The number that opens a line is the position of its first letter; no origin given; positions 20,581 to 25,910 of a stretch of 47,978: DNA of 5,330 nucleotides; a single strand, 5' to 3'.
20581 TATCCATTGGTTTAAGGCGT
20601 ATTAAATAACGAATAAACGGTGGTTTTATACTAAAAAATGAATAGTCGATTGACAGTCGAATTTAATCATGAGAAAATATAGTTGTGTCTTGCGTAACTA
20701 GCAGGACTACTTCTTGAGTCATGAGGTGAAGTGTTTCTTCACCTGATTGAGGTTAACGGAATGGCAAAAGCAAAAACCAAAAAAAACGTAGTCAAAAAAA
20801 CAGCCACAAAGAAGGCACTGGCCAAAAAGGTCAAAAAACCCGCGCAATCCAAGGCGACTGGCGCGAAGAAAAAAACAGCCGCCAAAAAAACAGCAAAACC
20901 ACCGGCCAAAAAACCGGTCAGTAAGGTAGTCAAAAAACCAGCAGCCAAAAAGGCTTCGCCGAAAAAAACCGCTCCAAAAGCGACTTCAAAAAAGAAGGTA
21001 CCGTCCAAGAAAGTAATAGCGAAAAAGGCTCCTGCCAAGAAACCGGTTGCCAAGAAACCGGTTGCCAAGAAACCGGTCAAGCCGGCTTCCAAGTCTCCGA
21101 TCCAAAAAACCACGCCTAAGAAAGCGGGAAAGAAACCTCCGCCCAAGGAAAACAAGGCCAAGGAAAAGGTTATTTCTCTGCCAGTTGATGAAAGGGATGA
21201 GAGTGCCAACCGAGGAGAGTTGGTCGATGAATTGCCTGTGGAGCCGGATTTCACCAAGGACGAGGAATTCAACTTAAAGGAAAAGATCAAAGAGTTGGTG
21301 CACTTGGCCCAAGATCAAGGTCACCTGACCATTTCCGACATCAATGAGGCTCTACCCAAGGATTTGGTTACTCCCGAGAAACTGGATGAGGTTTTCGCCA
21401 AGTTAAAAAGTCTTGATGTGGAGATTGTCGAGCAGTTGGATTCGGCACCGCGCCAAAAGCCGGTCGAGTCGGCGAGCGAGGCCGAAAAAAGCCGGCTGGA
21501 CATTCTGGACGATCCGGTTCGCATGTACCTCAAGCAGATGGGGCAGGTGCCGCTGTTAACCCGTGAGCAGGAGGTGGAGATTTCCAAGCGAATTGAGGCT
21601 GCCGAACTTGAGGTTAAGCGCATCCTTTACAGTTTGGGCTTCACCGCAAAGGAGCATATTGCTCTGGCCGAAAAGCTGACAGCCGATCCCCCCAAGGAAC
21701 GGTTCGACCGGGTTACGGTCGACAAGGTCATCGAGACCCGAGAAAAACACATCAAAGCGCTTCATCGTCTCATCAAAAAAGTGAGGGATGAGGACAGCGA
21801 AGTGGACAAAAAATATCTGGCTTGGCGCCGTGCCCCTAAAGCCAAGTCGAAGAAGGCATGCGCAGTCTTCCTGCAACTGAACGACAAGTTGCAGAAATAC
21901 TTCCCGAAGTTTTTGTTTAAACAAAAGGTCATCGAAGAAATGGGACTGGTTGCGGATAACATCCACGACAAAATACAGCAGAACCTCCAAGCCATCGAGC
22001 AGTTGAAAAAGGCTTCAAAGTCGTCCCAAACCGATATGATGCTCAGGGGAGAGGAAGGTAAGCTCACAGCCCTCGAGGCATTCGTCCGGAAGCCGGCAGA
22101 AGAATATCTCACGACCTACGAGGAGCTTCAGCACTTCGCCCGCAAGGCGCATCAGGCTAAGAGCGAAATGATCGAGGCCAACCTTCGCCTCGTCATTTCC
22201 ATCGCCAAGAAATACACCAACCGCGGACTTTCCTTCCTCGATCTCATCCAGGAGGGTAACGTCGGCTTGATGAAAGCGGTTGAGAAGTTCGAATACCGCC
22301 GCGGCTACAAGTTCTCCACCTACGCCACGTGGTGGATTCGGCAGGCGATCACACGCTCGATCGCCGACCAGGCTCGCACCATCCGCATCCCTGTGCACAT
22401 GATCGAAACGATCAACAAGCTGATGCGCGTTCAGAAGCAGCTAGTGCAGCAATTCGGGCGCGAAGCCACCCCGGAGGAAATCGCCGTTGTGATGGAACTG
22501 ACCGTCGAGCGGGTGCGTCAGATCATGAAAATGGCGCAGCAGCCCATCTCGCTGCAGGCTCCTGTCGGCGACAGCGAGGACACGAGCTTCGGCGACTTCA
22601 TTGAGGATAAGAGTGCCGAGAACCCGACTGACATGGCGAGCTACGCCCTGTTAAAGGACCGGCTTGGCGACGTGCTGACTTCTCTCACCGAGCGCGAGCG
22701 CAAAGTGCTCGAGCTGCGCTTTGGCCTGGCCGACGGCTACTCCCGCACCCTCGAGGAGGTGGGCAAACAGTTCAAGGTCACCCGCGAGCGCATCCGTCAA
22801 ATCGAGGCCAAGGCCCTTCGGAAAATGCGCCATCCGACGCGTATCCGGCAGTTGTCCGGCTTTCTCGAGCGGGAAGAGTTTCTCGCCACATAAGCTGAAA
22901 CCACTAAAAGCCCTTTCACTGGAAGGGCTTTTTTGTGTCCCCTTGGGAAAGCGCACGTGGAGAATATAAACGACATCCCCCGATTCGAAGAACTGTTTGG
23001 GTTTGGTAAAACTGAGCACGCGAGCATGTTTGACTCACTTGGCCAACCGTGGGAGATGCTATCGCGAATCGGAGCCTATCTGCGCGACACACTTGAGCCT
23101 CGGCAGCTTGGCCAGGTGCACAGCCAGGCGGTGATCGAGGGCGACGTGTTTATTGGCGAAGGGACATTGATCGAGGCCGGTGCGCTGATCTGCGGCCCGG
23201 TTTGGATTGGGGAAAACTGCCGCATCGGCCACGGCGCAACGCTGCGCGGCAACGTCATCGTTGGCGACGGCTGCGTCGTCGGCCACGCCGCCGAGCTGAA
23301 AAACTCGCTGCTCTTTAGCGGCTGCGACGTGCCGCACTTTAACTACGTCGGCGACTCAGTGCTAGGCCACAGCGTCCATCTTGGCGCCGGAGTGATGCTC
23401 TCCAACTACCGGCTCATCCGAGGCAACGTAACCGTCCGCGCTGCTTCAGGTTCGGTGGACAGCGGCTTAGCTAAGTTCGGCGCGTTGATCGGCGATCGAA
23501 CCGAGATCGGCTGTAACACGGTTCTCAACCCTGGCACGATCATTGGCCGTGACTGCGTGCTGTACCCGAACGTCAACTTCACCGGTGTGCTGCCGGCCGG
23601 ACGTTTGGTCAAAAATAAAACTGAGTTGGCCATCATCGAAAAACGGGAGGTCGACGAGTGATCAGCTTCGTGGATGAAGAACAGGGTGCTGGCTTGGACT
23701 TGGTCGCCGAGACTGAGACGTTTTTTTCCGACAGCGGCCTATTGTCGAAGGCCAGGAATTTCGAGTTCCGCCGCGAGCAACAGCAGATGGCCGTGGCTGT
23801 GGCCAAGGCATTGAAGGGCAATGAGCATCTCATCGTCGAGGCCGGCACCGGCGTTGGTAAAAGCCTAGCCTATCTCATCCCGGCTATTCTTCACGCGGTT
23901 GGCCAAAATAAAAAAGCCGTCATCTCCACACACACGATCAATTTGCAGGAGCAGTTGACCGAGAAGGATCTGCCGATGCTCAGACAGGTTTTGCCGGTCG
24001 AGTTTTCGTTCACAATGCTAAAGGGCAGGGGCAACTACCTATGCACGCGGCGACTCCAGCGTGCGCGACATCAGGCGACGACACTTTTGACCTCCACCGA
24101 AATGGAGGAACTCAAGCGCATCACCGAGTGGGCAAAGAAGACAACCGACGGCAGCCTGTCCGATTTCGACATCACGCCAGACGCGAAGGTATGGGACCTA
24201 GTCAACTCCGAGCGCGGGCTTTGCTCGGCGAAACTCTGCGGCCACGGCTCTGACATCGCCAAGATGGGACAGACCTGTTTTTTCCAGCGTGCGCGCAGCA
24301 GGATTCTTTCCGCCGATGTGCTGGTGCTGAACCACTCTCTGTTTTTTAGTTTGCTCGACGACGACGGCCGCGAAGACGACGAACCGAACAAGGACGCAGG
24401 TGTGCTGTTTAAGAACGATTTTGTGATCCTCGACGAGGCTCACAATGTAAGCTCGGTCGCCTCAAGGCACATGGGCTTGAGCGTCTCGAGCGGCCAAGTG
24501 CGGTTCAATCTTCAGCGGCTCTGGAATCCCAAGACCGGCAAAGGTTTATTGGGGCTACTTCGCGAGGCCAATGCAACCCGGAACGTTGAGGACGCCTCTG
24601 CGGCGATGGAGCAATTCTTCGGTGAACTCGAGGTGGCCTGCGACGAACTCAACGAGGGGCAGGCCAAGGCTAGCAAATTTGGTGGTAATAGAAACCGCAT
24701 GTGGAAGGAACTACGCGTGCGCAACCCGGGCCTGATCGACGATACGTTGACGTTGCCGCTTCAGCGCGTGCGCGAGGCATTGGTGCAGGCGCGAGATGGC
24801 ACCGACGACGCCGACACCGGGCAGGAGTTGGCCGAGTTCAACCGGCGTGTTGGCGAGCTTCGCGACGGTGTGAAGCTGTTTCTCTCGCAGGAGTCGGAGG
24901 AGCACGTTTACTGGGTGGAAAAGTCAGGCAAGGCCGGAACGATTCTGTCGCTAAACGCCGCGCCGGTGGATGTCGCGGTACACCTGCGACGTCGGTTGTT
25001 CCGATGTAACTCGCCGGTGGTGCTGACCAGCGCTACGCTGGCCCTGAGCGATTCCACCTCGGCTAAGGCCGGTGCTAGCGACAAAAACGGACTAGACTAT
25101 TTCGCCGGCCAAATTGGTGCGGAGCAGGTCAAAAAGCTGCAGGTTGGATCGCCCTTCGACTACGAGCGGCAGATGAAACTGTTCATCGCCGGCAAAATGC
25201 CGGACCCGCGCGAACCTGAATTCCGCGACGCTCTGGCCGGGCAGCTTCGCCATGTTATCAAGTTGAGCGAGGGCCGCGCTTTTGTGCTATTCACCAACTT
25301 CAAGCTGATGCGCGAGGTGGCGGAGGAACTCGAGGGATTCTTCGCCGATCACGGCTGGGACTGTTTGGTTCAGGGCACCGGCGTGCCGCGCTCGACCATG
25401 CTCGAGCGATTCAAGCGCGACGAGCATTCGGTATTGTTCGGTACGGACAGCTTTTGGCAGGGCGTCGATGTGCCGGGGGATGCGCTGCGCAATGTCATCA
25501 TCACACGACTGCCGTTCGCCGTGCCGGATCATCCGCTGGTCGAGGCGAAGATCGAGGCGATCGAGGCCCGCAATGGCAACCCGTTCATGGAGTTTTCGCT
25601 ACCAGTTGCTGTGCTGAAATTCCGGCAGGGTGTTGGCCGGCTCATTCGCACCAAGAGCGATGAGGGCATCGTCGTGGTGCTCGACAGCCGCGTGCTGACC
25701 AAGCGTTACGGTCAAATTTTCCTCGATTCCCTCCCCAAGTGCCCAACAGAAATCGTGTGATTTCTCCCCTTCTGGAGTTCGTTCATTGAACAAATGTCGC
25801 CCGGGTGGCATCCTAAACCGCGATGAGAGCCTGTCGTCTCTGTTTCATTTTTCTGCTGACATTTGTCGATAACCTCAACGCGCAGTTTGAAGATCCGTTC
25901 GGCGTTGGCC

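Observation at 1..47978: Highly iterated palindrome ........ (core of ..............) across genes and spacers, analogous to HIP1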

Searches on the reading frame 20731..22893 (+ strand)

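Call 11: search_protein_families(library=pfam, proteins=[window:20731-22893:+])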
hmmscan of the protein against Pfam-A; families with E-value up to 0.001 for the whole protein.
window:20731-22893:+ (720 aa): 6 families
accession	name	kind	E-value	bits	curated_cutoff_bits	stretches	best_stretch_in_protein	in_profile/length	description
PF04539.22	Sigma70_r3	-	1.4e-28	99.2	25.3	1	559-635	1-77/78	Sigma-70 region 3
PF04542.20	Sigma70_r2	-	9.9e-24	83.4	24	1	480-550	1-71/71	Sigma-70 region 2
PF04545.22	Sigma70_r4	-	4.4e-23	81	24.1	2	649-701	2-50/50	Sigma-70, region 4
PF03979.19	Sigma70_r1_1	-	2.6e-14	53.4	22.5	1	183-244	4-64/81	Sigma-70 factor, region 1.1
PF00140.25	Sigma70_r1_2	-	3.9e-14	52.8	22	1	261-290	1-30/34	Sigma-70 factor, region 1.2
PF07382.16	HC2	-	3.6e-06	27.7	40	1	13-142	22-157/194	Histone H1-like nucleoprotein HC2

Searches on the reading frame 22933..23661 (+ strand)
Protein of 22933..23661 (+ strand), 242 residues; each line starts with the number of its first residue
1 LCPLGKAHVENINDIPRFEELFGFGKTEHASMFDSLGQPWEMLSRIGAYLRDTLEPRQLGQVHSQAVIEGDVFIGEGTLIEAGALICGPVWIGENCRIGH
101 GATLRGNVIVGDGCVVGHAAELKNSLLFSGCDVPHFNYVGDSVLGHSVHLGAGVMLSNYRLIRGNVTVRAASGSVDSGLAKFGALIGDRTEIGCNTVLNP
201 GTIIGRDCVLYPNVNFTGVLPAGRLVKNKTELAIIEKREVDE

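Call 11: search_protein_families(library=pfam, proteins=[window:22933-23661:+])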
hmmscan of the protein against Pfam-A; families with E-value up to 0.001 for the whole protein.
window:22933-23661:+ (242 aa): 6 families
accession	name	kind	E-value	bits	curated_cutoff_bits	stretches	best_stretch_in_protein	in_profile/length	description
PF00132.30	Hexapep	-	6.2e-24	83.1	27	3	71-106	1-36/36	Bacterial transferase hexapeptide (six repeats)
PF25084.1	LbH_EIF2B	-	5.7e-18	65.3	54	2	107-169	38-100/105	EIF2B subunit epsilon LbH domain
PF14602.12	Hexapep_2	-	1.9e-08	34.3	27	1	89-117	1-27/34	Hexapeptide repeat of succinyl-transferase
PF24894.1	Hexapep_GlmU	-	4.1e-07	30.5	23.3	1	107-159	18-69/104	GlmU-like, C-terminal hexapeptide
PF25247.1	LbH_GLGC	-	9.9e-05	22.7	27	0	119-213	10-102/135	GLGC left-handed parallel beta-helix domain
PF25087.1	GMPPB_C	-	0.00022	21.3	39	0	89-162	10-77/110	GMPPB C-terminal domain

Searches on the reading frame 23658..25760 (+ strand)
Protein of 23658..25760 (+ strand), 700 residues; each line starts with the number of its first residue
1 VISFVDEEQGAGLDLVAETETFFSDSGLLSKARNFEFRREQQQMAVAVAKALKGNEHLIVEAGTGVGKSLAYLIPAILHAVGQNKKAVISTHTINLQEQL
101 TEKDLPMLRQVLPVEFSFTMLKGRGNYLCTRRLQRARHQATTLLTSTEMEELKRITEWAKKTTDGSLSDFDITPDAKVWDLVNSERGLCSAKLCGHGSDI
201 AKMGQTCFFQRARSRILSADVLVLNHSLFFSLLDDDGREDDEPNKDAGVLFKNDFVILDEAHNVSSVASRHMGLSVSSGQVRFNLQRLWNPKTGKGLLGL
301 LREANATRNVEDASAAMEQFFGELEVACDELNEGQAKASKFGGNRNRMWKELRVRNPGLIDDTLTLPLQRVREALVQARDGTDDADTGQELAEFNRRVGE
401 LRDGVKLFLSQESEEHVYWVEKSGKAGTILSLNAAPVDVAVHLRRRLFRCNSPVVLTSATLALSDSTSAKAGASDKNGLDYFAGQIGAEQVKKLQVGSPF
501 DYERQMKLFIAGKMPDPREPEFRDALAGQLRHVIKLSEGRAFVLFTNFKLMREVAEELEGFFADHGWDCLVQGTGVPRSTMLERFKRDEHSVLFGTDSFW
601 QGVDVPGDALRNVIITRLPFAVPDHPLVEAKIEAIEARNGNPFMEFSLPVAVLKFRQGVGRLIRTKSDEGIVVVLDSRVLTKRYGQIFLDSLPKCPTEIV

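Call 11: search_protein_families(library=pfam, proteins=[window:23658-25760:+])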
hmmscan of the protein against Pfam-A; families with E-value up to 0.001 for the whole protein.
window:23658-25760:+ (700 aa): 4 families
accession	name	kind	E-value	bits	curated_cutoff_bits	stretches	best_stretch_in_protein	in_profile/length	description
PF13307.12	Helicase_C_2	-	5.7e-46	157.1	25.3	1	531-694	2-169/170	Helicase C-terminal domain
PF00270.35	DEAD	-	2.7e-13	50.4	26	1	45-103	7-64/167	DEAD/DEAH box helicase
PF04851.21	ResIII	-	5.2e-06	26.9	22.5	1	35-103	2-72/164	Type III restriction enzyme, res subunit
PF06733.21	DEAD_2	-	3.9e-05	23.8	21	1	201-279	100-170/172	DEAD_2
